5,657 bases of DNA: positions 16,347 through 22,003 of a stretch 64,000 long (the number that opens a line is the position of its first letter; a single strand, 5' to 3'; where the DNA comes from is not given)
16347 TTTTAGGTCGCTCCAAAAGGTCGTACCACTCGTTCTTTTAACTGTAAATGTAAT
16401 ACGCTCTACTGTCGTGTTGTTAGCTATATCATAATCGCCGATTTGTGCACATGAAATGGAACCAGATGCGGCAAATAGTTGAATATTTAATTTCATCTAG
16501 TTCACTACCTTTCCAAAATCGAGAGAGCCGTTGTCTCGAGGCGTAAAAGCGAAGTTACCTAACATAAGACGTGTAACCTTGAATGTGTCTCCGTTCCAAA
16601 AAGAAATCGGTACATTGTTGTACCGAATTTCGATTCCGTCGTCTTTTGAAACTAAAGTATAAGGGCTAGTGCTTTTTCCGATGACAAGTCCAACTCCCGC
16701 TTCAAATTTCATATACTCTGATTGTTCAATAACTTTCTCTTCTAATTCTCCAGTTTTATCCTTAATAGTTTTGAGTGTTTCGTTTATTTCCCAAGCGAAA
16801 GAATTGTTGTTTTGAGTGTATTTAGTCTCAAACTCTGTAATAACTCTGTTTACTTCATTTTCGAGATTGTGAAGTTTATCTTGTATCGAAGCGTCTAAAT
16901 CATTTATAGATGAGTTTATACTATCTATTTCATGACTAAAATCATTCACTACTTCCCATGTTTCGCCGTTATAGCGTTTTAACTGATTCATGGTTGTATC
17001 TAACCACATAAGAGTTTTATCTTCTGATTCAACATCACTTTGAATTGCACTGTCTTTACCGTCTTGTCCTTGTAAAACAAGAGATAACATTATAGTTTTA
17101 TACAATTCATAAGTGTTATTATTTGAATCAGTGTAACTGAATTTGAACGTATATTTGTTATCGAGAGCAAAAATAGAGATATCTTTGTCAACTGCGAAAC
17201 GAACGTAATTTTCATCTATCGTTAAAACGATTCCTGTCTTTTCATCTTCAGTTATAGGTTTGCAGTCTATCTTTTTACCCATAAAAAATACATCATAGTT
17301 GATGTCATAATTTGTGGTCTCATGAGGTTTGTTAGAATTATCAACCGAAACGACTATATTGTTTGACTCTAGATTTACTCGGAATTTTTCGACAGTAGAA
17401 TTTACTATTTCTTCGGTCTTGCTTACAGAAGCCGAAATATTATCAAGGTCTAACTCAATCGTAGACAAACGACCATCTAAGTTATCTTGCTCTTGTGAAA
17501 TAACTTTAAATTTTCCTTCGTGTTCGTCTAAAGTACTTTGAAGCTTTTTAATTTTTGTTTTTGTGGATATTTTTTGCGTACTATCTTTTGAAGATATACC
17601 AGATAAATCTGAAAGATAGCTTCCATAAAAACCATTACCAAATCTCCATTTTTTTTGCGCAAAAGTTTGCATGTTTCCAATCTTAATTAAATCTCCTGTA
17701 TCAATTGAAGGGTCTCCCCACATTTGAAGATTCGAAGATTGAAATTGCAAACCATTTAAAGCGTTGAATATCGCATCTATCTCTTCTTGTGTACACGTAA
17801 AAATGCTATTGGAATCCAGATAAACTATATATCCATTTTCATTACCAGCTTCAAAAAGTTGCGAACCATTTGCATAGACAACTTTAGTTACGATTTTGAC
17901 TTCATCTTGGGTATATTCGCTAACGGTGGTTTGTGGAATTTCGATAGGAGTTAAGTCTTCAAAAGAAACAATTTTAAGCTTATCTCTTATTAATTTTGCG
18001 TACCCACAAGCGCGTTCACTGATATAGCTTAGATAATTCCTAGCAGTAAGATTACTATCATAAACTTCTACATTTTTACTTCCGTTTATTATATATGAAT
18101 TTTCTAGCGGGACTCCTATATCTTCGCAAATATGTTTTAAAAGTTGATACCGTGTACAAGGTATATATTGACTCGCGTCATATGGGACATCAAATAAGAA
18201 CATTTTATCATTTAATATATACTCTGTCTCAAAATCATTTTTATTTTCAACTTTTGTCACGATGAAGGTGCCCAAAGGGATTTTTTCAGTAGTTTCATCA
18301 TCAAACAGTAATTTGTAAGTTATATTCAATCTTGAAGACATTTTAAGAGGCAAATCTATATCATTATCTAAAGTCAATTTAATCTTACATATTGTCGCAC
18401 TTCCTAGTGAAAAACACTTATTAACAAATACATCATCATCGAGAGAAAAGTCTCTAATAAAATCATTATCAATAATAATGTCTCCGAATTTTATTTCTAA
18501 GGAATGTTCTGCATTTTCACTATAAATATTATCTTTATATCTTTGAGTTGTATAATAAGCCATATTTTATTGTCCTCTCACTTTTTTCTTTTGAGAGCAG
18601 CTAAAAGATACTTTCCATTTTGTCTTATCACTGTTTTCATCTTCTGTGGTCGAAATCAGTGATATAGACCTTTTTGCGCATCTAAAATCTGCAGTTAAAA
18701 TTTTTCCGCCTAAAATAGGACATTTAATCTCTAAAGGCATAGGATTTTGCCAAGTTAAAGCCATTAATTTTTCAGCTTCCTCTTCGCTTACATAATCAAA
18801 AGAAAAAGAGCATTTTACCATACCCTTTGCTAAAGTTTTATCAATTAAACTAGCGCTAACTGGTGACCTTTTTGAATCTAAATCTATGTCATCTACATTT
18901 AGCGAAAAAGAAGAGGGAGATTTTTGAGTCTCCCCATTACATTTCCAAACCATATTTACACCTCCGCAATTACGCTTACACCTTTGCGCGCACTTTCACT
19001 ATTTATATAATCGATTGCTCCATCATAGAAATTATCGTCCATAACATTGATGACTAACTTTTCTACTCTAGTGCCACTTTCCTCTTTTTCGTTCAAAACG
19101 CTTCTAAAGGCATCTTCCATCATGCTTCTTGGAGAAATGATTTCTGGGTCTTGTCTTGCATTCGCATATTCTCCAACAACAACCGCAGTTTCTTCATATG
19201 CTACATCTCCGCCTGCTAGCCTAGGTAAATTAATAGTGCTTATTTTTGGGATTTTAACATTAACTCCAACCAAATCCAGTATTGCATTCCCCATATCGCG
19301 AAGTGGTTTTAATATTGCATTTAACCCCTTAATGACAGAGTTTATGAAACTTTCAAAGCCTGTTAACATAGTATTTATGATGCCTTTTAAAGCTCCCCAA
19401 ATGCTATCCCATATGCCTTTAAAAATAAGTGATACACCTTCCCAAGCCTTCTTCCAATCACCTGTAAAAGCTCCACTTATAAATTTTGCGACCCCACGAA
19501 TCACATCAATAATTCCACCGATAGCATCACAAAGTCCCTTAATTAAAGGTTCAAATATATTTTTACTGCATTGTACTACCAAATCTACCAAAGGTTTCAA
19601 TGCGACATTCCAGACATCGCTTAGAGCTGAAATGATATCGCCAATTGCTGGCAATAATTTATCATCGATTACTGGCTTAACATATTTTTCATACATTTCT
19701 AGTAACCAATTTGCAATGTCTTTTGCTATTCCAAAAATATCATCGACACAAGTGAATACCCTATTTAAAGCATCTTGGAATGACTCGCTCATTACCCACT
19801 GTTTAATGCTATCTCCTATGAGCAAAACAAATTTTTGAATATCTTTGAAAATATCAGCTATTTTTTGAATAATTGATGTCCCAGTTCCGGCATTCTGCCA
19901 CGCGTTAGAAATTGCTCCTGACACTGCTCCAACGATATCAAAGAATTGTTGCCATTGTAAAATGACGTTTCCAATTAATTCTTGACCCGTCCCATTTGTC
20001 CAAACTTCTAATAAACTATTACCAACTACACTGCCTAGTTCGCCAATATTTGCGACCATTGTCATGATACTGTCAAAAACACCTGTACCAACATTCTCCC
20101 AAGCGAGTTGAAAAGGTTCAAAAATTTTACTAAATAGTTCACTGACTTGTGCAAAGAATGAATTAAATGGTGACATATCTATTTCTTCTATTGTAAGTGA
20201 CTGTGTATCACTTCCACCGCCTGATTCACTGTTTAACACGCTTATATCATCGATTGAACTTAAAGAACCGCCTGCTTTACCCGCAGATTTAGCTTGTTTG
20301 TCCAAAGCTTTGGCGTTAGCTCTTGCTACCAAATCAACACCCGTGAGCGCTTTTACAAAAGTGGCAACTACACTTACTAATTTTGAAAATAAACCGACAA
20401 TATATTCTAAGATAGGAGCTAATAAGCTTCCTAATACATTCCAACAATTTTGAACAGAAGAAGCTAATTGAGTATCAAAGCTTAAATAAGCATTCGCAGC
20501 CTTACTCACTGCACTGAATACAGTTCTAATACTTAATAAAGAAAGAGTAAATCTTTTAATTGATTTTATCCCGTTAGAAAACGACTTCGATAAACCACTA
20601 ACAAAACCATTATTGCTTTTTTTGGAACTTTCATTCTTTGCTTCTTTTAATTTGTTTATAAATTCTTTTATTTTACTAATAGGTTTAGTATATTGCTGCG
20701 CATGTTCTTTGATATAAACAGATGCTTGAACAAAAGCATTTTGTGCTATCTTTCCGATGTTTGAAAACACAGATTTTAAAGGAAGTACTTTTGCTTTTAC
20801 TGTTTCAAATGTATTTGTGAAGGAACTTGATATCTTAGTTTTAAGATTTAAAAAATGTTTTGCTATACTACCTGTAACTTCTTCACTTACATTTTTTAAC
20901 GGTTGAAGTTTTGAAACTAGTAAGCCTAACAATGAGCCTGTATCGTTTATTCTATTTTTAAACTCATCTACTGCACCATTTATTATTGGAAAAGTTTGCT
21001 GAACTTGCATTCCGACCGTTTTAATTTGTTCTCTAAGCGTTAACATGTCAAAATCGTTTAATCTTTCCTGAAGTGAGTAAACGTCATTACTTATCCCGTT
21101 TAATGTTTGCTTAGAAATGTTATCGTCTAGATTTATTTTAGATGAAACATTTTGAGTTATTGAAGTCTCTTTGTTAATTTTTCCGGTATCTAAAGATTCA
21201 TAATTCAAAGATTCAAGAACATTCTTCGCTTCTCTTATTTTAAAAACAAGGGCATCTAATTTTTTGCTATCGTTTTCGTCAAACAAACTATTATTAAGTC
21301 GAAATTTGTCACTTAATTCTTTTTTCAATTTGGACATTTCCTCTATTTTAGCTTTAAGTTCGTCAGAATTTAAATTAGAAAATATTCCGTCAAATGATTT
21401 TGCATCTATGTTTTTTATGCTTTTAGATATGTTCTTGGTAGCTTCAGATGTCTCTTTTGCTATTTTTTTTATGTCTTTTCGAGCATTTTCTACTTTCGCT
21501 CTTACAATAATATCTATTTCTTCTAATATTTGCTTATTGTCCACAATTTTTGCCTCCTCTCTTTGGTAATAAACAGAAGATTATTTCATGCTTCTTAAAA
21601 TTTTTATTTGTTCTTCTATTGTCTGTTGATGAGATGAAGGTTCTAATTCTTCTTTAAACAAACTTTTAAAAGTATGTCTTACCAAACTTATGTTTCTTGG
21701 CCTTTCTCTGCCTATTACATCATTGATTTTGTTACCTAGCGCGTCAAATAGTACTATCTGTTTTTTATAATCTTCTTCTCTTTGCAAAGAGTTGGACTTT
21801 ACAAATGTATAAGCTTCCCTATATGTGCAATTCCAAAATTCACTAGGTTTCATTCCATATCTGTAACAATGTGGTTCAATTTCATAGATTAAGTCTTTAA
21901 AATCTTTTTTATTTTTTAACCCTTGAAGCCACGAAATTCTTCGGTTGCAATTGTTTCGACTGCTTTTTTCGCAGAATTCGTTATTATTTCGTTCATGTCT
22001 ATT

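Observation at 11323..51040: About 39.7-kb siphovirus-type prophage integrated into the 3' end of tRNA-Ala(UGC), bounded by an exact 24-bp att core repeat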

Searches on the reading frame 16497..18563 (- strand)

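Call 13: search_protein_families(library=phrogs, proteins=[window:16497-18563:-])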
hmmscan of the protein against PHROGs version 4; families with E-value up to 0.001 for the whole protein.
window:16497-18563:- (688 aa): 4 families
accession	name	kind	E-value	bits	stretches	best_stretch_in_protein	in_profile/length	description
phrog_6616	-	tail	1.6e-28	100.1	1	28-297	33-314/991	tail protein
phrog_32308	-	unknown function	2.9e-17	63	1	16-295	15-315/709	-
phrog_819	-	tail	6e-10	38.9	1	117-529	87-425/1024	tail protein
phrog_23052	-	unknown function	7.7e-06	25.7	1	52-198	58-210/613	-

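Call 83: search_protein_families(library=pfam, proteins=[window:16497-18563:-], max_evalue=1)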
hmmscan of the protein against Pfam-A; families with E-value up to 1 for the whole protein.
window:16497-18563:- (688 aa): 14 families
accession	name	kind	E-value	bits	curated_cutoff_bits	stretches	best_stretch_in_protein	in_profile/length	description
PF12998.12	ING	-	0.0002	22.3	23.9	1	536-602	6-72/102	Inhibitor of growth proteins N-terminal histone-binding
PF16443.10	DUF5040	-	0.04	14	25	1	86-147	52-110/227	Domain of unknown function (DUF5040)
PF12299.13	DUF3627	-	0.066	13.7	20.9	1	553-603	40-90/93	Protein of unknown function (DUF3627)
PF04513.17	Baculo_PEP_C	-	0.1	13.1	38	2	536-595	30-89/140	Baculovirus polyhedron envelope protein, PEP, C terminus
PF12296.13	HsbA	-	0.11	13.4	33.5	0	558-612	65-120/121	Hydrophobic surface binding protein A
PF23991.1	DUF7310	-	0.17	12.8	40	0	329-391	16-78/83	Coiled-coil region of unknown function (DUF7310)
PF07889.17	DUF1664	-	0.18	12.3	34.6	0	320-389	50-119/124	Protein of unknown function (DUF1664)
PF09325.15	Vps5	-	0.2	11.6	27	0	333-398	146-212/236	Vps5 C terminal like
PF11932.13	DUF3450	-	0.29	10.8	32.6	0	522-573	57-108/241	Protein of unknown function (DUF3450)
PF21283.2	EPCAM-Trop-2_C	-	0.41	11.4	25.9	0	396-454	44-100/113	EPCAM/Trop-2, C-terminal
PF08861.15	DUF1828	-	0.48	11.2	22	0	371-415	35-80/91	Domain of unknown function DUF1828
PF07851.19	TMEM120A-B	-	0.53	9.9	29.8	0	522-598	15-90/324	TMEM120A/B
PF05008.21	V-SNARE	-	0.7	10.8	25.9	0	563-610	4-51/92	Vesicle transport v-SNARE protein N-terminus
PF16526.10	CLZ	-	0.96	10.3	26.7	0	326-366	21-61/71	C-terminal leucine zipper domain of cyclic nucleotide-gated channels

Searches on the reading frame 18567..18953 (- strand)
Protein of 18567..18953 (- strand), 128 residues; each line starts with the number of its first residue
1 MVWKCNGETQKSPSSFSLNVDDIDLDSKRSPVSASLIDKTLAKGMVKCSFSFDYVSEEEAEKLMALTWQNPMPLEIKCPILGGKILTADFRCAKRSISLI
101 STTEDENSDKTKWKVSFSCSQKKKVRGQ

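Call 13: search_protein_families(library=phrogs, proteins=[window:18567-18953:-])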
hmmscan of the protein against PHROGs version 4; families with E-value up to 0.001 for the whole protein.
window:18567-18953:- (128 aa): 1 family
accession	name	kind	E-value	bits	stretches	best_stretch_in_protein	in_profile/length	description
phrog_1194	-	unknown function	9.5e-10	39.5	1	1-119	4-122/125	-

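Call 83: search_protein_families(library=pfam, proteins=[window:18567-18953:-], max_evalue=1)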
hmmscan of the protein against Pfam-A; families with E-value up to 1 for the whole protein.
window:18567-18953:- (128 aa): 0 families

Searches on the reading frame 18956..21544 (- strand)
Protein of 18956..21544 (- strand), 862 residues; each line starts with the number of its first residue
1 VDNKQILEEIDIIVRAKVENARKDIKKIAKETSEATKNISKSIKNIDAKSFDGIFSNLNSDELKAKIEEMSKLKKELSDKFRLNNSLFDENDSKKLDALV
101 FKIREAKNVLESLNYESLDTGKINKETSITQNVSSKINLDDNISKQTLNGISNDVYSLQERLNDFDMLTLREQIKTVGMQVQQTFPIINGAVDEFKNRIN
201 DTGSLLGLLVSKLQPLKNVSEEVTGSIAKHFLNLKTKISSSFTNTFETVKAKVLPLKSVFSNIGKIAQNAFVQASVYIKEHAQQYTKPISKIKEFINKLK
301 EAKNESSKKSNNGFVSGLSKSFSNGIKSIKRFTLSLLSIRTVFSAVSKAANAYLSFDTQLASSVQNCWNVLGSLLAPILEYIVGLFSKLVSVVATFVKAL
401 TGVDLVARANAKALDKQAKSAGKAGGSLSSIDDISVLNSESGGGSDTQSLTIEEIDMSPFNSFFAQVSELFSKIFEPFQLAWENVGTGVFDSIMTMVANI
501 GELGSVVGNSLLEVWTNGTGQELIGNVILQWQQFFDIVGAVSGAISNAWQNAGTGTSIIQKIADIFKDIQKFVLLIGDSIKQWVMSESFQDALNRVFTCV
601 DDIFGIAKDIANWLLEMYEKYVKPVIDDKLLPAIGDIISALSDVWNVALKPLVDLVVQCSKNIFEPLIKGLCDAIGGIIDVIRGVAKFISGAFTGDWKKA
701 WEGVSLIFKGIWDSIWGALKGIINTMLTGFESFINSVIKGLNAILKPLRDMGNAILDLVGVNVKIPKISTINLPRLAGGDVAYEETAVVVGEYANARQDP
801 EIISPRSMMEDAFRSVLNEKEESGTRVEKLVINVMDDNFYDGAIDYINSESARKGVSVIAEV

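Call 13: search_protein_families(library=phrogs, proteins=[window:18956-21544:-])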
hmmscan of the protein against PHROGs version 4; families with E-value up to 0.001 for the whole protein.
window:18956-21544:- (862 aa): 11 families
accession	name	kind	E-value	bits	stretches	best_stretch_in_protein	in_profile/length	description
phrog_1535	-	tail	1.2e-60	206.9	2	7-679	4-771/1152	tail length tape measure protein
phrog_37543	-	unknown function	1.6e-15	57.8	1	338-761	99-524/622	-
phrog_3981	-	tail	1.6e-12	48.4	1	625-782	351-493/584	tail length tape measure protein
phrog_4200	-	tail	1.9e-11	44.2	1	461-752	270-592/732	tail length tape measure protein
phrog_1272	-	tail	3e-11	42.8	1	460-765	772-1087/1606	tail length tape measure protein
phrog_5493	-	tail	4.2e-11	42.9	1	233-754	434-930/1102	tail length tape measure protein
phrog_971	-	lysis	2.8e-10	40.5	2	608-741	582-711/1338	endolysin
phrog_167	-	tail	2e-08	33.4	1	22-755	447-1016/1555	tail length tape measure protein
phrog_8927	-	tail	2.9e-08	33.2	1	176-751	392-887/1619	tail length tape measure protein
phrog_991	-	tail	6.2e-08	31.6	1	495-792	615-865/1966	tail length tape measure protein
phrog_58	-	tail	8.8e-05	22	0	11-756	180-879/1544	tail length tape measure protein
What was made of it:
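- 14535..22958 (-): Tail module: major tail protein (22443-22958), G chaperone (21916-22395), T chaperone (21581-21853), tape measure (18956-21544), 128-aa protein, 688-aa tail protein, 653-aa DUF859 tail protein. PHROGs 158, 183, 1535, 6616 and 372 (call 13).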

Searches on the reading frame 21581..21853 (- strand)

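Call 13: search_protein_families(library=phrogs, proteins=[window:21581-21853:-])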
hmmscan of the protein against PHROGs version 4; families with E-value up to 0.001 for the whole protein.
window:21581-21853:- (90 aa): 1 family
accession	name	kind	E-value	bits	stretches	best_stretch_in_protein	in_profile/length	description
phrog_2066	-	unknown function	7.2e-05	24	1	2-85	8-92/112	-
